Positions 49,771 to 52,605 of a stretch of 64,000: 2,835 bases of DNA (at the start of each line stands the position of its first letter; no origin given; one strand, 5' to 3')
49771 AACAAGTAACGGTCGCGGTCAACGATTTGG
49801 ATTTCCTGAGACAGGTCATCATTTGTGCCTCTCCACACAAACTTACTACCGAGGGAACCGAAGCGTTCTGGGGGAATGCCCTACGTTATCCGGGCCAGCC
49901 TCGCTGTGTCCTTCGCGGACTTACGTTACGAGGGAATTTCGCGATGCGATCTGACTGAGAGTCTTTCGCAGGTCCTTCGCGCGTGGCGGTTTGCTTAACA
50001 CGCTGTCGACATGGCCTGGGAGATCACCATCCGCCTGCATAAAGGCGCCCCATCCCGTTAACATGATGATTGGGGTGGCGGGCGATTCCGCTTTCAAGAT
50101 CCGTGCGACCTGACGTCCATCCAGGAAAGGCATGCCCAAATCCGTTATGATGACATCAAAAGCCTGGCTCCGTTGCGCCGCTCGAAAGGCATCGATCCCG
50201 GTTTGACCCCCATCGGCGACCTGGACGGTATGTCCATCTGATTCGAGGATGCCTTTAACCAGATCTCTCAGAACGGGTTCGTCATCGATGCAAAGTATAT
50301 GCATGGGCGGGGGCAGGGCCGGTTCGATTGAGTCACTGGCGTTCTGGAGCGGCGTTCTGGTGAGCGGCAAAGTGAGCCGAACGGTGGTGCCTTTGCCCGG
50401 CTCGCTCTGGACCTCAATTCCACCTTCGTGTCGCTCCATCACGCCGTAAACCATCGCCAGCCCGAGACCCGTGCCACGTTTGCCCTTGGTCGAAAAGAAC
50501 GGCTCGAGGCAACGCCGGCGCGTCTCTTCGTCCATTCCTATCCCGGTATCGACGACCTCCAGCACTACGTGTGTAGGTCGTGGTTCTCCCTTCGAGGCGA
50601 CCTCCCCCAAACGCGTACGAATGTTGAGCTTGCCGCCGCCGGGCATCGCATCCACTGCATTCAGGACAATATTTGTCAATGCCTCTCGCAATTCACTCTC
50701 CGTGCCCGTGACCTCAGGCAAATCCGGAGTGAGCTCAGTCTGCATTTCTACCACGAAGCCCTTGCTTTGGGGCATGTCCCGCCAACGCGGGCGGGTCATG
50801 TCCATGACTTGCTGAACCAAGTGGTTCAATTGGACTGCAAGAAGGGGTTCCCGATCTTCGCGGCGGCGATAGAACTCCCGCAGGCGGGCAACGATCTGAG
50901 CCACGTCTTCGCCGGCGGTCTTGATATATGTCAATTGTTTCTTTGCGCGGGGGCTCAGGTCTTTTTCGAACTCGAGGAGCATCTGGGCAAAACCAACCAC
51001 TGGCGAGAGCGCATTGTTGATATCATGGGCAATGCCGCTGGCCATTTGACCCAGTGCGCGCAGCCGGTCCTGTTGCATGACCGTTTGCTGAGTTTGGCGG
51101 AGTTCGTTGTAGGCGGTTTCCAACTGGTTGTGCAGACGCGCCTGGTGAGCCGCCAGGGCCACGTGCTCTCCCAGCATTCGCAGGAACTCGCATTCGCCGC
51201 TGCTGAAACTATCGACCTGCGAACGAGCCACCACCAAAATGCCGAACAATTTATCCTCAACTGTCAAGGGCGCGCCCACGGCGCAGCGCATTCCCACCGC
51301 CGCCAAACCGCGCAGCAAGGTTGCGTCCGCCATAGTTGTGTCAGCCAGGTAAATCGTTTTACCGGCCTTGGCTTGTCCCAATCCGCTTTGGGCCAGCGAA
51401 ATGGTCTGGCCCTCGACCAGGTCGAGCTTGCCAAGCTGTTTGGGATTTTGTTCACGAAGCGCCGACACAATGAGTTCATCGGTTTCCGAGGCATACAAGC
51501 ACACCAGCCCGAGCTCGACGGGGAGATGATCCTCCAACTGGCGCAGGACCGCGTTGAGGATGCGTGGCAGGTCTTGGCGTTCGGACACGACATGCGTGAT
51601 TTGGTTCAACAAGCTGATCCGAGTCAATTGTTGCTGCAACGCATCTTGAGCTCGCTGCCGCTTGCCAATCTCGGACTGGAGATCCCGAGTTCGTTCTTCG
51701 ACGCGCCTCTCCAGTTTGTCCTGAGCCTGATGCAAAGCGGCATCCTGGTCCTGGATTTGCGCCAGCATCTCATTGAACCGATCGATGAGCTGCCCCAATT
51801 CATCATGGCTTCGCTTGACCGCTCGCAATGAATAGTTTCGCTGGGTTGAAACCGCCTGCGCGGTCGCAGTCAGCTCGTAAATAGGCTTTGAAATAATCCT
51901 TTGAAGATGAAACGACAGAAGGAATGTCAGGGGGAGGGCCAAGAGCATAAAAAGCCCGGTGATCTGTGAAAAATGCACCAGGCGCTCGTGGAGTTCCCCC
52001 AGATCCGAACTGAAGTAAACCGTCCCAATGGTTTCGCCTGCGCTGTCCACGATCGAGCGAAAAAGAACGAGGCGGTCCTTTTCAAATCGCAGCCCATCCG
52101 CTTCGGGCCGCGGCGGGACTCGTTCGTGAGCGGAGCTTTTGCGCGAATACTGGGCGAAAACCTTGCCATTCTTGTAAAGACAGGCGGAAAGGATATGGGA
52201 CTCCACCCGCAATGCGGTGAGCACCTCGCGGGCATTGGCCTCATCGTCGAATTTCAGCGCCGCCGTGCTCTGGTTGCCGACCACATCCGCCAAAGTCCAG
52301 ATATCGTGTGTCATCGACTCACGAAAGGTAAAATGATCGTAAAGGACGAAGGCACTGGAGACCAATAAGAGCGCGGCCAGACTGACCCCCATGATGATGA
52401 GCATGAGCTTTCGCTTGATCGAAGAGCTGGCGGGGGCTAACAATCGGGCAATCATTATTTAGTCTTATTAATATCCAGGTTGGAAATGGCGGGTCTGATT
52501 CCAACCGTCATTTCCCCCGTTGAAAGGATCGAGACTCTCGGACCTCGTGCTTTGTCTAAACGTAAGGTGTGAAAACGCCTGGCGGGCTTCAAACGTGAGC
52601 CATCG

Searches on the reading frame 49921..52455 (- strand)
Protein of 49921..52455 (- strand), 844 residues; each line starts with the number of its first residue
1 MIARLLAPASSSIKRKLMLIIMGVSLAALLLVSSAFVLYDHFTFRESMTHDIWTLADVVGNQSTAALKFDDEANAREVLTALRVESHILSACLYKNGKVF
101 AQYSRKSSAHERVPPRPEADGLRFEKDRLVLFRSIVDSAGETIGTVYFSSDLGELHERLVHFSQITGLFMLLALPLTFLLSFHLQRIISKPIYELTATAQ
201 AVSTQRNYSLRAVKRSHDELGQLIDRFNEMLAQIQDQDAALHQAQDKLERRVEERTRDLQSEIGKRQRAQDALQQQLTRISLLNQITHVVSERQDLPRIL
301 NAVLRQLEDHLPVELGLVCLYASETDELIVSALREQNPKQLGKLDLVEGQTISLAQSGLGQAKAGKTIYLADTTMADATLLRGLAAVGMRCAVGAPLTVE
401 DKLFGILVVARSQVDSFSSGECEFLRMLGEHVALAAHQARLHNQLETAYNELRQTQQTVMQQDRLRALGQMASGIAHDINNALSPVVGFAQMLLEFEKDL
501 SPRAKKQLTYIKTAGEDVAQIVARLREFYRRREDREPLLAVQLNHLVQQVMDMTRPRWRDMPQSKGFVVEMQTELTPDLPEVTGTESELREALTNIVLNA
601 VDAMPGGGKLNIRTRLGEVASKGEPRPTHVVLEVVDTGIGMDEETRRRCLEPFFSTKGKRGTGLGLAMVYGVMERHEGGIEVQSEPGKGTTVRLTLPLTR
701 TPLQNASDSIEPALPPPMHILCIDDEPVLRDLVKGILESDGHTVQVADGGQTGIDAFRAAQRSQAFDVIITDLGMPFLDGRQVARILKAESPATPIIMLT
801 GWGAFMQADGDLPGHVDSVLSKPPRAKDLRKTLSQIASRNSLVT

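Call 18: search_protein_families(library=pfam, proteins=[window:49921-52455:-], max_evalue=0.001)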
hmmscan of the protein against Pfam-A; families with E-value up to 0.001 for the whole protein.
window:49921-52455:- (844 aa): 9 families
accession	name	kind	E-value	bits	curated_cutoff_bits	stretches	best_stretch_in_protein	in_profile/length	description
PF02518.31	HATPase_c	-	2.6e-24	86.3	26.4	1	585-699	2-110/111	Histidine kinase-, DNA gyrase B-, and HSP90-like ATPase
PF00072.30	Response_reg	-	8.6e-19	68.2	30.2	1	720-833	1-110/111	Response regulator receiver domain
PF17152.10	CHASE8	-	6.6e-14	52.4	27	1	45-147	2-100/102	Periplasmic sensor domain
PF01590.32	GAF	-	1.8e-11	45.1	22.4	1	295-435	1-132/133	GAF domain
PF00512.31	HisKA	-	2.2e-11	44.1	26.9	1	468-532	2-64/66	His Kinase A (phospho-acceptor) domain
PF13185.12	GAF_2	-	8.5e-10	39.4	28.6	1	294-435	2-134/136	GAF domain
PF00672.30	HAMP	-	2.6e-07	31.3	25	1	186-236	4-53/53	HAMP domain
PF13581.12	HATPase_c_2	-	1.2e-06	28.9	27.4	1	589-695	36-126/127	Histidine kinase-like ATPase domain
PF13492.12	GAF_3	-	1.3e-06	29.3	27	1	296-435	2-126/129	GAF domain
